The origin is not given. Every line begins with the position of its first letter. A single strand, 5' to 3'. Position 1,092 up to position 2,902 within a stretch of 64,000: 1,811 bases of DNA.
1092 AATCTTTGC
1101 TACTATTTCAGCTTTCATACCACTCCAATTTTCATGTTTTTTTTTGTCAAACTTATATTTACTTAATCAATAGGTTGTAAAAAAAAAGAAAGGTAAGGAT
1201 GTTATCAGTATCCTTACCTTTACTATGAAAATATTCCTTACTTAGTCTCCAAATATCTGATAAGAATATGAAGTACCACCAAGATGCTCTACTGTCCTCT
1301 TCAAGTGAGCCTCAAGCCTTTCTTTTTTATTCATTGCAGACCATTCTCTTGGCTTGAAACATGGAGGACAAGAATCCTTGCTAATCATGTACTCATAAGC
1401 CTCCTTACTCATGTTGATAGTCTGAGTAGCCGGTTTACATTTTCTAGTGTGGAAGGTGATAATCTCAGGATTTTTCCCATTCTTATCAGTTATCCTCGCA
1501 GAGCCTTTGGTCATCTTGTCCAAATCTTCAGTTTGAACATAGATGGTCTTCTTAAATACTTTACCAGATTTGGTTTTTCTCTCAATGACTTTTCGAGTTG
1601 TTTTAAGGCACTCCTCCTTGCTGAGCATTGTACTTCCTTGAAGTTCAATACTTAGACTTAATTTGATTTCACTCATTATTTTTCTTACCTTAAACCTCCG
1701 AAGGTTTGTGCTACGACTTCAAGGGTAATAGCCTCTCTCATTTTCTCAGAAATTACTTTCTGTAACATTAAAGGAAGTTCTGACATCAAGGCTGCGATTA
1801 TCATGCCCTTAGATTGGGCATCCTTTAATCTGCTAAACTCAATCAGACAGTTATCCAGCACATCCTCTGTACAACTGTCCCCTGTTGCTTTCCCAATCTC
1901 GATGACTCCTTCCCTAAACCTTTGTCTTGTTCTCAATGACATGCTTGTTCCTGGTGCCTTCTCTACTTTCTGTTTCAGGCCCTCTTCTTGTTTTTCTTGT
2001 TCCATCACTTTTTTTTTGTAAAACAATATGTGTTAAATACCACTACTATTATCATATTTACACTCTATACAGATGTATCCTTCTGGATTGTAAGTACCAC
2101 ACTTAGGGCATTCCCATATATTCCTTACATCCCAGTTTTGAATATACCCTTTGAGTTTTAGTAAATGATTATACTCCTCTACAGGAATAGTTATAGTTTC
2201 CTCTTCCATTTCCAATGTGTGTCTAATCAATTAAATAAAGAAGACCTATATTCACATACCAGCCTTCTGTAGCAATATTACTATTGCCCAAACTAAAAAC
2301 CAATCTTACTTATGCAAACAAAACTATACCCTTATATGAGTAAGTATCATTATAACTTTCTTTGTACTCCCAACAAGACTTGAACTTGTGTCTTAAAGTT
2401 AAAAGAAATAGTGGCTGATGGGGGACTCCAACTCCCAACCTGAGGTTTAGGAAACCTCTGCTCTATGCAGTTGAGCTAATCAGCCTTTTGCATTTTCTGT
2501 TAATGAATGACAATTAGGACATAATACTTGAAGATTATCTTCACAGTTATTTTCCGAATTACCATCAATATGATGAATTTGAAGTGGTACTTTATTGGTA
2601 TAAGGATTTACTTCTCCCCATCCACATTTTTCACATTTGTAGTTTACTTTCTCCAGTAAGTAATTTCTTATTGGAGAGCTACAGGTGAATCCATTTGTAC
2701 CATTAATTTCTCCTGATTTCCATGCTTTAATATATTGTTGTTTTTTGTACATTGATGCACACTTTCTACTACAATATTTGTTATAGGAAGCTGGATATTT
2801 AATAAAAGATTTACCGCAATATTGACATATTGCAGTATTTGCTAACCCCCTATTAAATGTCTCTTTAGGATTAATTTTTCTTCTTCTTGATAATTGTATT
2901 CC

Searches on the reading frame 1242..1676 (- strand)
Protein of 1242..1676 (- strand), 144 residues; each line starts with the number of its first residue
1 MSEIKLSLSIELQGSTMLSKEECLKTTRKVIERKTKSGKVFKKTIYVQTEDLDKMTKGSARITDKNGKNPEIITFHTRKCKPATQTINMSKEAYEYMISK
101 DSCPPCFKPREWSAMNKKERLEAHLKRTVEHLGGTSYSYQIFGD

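Call 21: search_protein_families(library=phrogs, proteins=[window:1242-1676:-], max_evalue=0.01)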
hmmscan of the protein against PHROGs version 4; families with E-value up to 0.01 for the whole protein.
window:1242-1676:- (144 aa): 1 family
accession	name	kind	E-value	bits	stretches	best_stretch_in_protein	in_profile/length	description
phrog_28945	-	unknown function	0.0034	18.5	0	13-62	44-93/105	-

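Call 22: search_protein_families(library=pfam, proteins=[window:1242-1676:-], max_evalue=0.1)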
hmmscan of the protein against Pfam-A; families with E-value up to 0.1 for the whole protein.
window:1242-1676:- (144 aa): 1 family
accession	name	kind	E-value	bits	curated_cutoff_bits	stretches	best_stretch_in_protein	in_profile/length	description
PF14733.11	ACDC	-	0.083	13.6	22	0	83-127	3-49/91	AP2-coincident C-terminal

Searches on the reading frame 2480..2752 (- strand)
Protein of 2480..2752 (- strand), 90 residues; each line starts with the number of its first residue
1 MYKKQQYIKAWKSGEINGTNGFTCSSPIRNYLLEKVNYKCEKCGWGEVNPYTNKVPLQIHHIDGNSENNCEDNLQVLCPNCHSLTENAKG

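Call 21: search_protein_families(library=phrogs, proteins=[window:2480-2752:-], max_evalue=0.01)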
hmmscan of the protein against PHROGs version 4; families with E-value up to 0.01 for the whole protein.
window:2480-2752:- (90 aa): 25 families
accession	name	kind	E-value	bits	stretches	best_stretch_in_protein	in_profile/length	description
phrog_10822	-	DNA, RNA and nucleotide metabolism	4.6e-15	56.9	1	28-87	91-149/245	HNH endonuclease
phrog_14736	-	DNA, RNA and nucleotide metabolism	1.5e-13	51.9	1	36-87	31-80/202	HNH endonuclease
phrog_1271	-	DNA, RNA and nucleotide metabolism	1.5e-11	45.3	1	28-89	256-319/361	HNH endonuclease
phrog_8048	-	DNA, RNA and nucleotide metabolism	4.2e-09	37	1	29-86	168-226/273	HNH endonuclease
phrog_119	-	DNA, RNA and nucleotide metabolism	4.4e-09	36.7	1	28-88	194-257/443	HNH endonuclease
phrog_144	-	DNA, RNA and nucleotide metabolism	1e-07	32.8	1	28-86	75-133/175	HNH endonuclease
phrog_5956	-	DNA, RNA and nucleotide metabolism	1.2e-06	29.2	1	21-88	43-110/138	HNH endonuclease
phrog_8446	-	DNA, RNA and nucleotide metabolism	4.2e-06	27.6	1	28-87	131-197/211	HNH endonuclease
phrog_333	-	DNA, RNA and nucleotide metabolism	6.9e-06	27.3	1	26-83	23-76/138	HNH endonuclease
phrog_15103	-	unknown function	2e-05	25.2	1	14-83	180-252/280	-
phrog_1571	-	DNA, RNA and nucleotide metabolism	4.9e-05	24.2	1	39-83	47-91/128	HNH endonuclease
phrog_2255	-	DNA, RNA and nucleotide metabolism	4.9e-05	23.9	1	32-85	108-168/211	HNH endonuclease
phrog_3106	-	DNA, RNA and nucleotide metabolism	0.00017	22.4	1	31-87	154-222/252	HNH endonuclease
phrog_4581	-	head and packaging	0.00018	22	1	28-87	56-110/395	terminase small subunit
phrog_7545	-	DNA, RNA and nucleotide metabolism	0.00021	22.5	1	57-83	104-130/160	HNH endonuclease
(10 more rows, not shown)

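Call 22: search_protein_families(library=pfam, proteins=[window:2480-2752:-], max_evalue=0.1)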
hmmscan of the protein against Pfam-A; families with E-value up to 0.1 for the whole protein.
window:2480-2752:- (90 aa): 4 families
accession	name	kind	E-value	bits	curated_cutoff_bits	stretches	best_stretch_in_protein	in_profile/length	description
PF01844.29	HNH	-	1.8e-05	25.2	21.4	1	40-84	1-43/47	HNH endonuclease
PF13392.12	HNH_3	-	0.0023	18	24.8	1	56-77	18-39/46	HNH endonuclease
PF09723.15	Zn_ribbon_8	-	0.028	14.9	34.4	0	71-83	23-34/41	Zinc ribbon domain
PF08274.17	Zn_Ribbon_YjdM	-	0.055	13.9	30.8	0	65-83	9-27/30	PhnA Zinc-Ribbon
